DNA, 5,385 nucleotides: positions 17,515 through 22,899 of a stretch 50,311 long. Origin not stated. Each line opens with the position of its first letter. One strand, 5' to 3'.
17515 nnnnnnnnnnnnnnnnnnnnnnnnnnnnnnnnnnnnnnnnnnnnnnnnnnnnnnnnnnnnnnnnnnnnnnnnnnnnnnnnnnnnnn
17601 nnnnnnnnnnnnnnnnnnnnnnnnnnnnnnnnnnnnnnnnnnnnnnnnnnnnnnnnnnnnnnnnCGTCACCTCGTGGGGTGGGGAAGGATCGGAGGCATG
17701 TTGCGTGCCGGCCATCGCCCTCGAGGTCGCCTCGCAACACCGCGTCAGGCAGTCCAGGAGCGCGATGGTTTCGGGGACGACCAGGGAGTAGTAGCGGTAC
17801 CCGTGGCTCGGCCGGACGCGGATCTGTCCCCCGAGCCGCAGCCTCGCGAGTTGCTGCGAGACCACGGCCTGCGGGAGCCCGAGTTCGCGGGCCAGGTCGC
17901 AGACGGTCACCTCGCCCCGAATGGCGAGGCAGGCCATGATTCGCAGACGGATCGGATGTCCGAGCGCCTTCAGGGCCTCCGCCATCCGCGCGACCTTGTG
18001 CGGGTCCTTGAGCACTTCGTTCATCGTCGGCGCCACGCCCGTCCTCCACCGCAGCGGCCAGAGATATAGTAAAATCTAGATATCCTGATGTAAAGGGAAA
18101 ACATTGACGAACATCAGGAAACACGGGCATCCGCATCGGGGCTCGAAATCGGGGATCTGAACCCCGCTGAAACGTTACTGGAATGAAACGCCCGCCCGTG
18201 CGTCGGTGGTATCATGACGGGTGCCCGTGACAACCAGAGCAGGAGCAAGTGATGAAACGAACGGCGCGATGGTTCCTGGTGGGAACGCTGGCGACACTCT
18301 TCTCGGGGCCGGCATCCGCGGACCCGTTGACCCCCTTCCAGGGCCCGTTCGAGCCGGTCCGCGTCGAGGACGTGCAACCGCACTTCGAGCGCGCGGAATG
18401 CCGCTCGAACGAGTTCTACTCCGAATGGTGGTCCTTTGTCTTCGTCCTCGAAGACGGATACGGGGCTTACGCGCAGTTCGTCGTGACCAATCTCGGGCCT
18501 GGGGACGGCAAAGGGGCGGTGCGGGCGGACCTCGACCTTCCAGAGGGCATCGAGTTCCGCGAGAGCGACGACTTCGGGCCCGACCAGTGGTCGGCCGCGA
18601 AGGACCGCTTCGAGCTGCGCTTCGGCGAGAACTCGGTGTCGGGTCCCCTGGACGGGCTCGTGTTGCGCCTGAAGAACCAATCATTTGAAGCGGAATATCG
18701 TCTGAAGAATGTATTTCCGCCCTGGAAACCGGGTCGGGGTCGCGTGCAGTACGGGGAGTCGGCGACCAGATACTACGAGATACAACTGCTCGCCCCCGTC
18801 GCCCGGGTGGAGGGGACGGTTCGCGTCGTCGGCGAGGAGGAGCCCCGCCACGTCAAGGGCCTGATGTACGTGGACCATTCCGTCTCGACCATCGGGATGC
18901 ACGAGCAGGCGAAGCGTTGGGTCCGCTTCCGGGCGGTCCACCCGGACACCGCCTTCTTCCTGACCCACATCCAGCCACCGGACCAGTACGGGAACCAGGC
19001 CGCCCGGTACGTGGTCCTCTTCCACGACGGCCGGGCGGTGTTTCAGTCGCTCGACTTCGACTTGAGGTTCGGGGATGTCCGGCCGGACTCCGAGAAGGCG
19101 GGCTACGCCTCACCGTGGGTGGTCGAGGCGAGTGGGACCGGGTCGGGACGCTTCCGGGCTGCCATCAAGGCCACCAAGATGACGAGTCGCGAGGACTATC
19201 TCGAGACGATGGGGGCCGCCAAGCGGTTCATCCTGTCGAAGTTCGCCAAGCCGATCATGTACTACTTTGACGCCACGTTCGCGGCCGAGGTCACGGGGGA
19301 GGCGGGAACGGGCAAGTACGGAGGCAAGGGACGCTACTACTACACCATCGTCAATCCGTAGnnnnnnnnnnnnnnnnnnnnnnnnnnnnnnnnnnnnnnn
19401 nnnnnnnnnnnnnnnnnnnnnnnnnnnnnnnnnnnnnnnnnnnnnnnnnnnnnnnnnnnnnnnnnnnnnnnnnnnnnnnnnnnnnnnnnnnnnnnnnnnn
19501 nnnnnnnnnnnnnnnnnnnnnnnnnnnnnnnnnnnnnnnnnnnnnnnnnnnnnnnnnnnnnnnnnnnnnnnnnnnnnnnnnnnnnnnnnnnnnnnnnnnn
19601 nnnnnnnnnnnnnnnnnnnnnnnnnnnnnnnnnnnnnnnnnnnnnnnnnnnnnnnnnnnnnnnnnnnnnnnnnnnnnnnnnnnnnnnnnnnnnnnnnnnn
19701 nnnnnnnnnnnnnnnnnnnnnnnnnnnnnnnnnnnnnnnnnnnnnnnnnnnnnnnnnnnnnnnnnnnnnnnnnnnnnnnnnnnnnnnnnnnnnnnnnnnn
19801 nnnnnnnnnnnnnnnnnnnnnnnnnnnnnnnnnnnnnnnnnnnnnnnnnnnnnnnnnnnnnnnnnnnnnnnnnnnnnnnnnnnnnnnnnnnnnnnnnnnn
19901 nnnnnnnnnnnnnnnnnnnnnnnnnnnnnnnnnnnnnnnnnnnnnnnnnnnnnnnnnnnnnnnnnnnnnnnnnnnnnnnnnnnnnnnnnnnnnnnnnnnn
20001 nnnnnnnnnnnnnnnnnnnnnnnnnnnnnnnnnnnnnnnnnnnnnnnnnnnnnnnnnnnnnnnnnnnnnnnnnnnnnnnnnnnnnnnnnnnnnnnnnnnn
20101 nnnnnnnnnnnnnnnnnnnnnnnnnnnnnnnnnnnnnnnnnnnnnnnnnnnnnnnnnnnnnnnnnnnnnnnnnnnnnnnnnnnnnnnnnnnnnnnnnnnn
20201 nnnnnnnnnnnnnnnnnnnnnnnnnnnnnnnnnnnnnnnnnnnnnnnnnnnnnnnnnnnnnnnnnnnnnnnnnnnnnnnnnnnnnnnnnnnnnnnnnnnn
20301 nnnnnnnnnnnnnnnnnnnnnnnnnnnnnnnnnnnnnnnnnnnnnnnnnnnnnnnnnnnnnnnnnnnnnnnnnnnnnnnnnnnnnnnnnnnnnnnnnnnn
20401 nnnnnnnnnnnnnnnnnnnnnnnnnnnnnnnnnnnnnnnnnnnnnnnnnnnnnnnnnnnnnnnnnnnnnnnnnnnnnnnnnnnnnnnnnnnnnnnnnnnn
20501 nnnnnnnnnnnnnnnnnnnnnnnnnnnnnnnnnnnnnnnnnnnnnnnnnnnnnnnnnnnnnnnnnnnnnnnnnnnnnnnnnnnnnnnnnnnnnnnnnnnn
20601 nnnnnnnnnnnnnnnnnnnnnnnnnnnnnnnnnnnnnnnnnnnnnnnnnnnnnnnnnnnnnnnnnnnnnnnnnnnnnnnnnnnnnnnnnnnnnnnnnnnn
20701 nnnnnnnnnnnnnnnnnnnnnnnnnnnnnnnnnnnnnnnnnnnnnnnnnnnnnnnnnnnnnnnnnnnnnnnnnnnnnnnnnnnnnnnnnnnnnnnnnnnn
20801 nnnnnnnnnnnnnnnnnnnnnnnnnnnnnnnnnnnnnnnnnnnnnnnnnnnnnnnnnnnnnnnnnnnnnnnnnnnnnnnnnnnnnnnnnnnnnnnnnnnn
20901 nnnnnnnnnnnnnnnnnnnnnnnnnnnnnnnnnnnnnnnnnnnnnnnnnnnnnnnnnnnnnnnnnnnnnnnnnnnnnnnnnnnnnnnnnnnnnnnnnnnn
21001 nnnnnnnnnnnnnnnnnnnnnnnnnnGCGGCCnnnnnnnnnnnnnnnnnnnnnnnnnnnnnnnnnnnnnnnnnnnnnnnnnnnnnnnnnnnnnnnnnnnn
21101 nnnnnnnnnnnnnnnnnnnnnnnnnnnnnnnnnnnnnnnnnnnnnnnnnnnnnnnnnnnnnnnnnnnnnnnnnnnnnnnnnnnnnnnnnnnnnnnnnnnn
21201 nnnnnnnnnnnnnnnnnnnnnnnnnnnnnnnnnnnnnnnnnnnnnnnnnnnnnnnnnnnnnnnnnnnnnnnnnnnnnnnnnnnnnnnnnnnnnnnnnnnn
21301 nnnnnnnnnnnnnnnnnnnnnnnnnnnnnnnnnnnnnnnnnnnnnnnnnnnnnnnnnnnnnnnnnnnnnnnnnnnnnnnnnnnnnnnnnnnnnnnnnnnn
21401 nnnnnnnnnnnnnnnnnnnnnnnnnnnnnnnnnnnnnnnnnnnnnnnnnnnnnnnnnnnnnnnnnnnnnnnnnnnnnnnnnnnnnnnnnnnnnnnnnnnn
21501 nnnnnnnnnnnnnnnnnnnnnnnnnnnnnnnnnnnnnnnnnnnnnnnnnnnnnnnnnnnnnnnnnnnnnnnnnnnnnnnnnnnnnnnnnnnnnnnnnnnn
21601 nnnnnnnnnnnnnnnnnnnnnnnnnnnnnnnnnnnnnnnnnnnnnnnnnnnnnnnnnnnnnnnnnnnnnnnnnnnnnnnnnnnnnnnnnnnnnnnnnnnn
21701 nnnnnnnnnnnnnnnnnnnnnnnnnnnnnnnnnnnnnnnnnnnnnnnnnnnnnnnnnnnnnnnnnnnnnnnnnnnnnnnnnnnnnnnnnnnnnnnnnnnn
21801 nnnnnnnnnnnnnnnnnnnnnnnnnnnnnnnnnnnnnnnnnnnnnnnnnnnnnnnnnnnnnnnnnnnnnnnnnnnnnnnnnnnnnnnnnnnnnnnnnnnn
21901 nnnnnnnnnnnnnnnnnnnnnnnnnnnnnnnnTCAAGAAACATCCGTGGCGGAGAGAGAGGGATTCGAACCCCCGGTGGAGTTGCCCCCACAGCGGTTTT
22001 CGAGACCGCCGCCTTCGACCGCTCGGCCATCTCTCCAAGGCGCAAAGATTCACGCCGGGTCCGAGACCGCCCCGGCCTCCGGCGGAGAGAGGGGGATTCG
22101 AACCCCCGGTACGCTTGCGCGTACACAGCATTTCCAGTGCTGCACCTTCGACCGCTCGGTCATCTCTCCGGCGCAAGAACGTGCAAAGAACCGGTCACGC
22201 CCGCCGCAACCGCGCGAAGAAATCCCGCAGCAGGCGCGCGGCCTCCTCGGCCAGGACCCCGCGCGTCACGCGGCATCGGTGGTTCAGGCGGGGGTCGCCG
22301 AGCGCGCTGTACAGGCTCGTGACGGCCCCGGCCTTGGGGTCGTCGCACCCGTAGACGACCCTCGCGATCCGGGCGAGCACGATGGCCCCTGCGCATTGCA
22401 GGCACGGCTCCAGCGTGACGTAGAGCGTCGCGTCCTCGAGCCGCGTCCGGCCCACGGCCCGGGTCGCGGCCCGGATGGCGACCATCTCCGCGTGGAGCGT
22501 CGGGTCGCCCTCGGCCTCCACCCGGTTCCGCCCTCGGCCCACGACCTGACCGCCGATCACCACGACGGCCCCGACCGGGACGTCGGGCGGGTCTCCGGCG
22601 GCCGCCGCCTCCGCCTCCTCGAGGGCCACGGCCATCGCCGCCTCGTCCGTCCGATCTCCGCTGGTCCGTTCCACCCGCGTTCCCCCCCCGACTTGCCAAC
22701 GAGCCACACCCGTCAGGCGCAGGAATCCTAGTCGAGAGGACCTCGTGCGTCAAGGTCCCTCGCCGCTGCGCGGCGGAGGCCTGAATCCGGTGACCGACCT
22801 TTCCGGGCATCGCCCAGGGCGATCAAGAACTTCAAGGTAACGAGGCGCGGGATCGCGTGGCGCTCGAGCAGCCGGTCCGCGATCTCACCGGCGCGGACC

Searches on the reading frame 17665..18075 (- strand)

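Call 63: search_protein_families(library=pfam, proteins=[window:17665-18075:-], max_evalue=0.0001)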
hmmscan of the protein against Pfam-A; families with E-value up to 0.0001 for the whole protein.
window:17665-18075:- (137 aa): 3 families
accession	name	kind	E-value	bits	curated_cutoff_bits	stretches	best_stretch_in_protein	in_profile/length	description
PF01022.26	HTH_5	-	3e-10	40.3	22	1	41-80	2-40/47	Bacterial regulatory protein, arsR family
PF12840.13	HTH_20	-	9e-09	35.6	27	1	38-83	1-46/51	Helix-turn-helix domain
PF12802.13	MarR_2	-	6.1e-05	23.5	27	0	43-90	7-55/61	MarR family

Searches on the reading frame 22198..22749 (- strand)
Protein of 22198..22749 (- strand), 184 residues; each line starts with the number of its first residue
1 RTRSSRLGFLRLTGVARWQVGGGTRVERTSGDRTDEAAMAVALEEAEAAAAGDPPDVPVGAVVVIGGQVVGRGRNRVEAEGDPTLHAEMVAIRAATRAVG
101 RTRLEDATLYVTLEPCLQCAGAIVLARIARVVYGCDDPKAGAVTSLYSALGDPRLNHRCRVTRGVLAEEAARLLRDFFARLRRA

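Call 63: search_protein_families(library=pfam, proteins=[window:22198-22749:-], max_evalue=0.0001)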
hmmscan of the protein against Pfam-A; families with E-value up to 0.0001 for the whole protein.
window:22198-22749:- (184 aa): 3 families
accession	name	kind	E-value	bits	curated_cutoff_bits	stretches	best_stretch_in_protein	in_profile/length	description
PF14437.12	MafB19-deam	-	5.6e-35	120.7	27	1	35-182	3-142/142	MafB19-like deaminase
PF00383.29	dCMP_cyt_deam_1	-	4.8e-30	103.9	25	1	34-135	3-102/102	Cytidine and deoxycytidylate deaminase zinc-binding region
PF14439.12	Bd3614-deam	-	2.2e-08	34.5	38.5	1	61-140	13-95/113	Bd3614-like deaminase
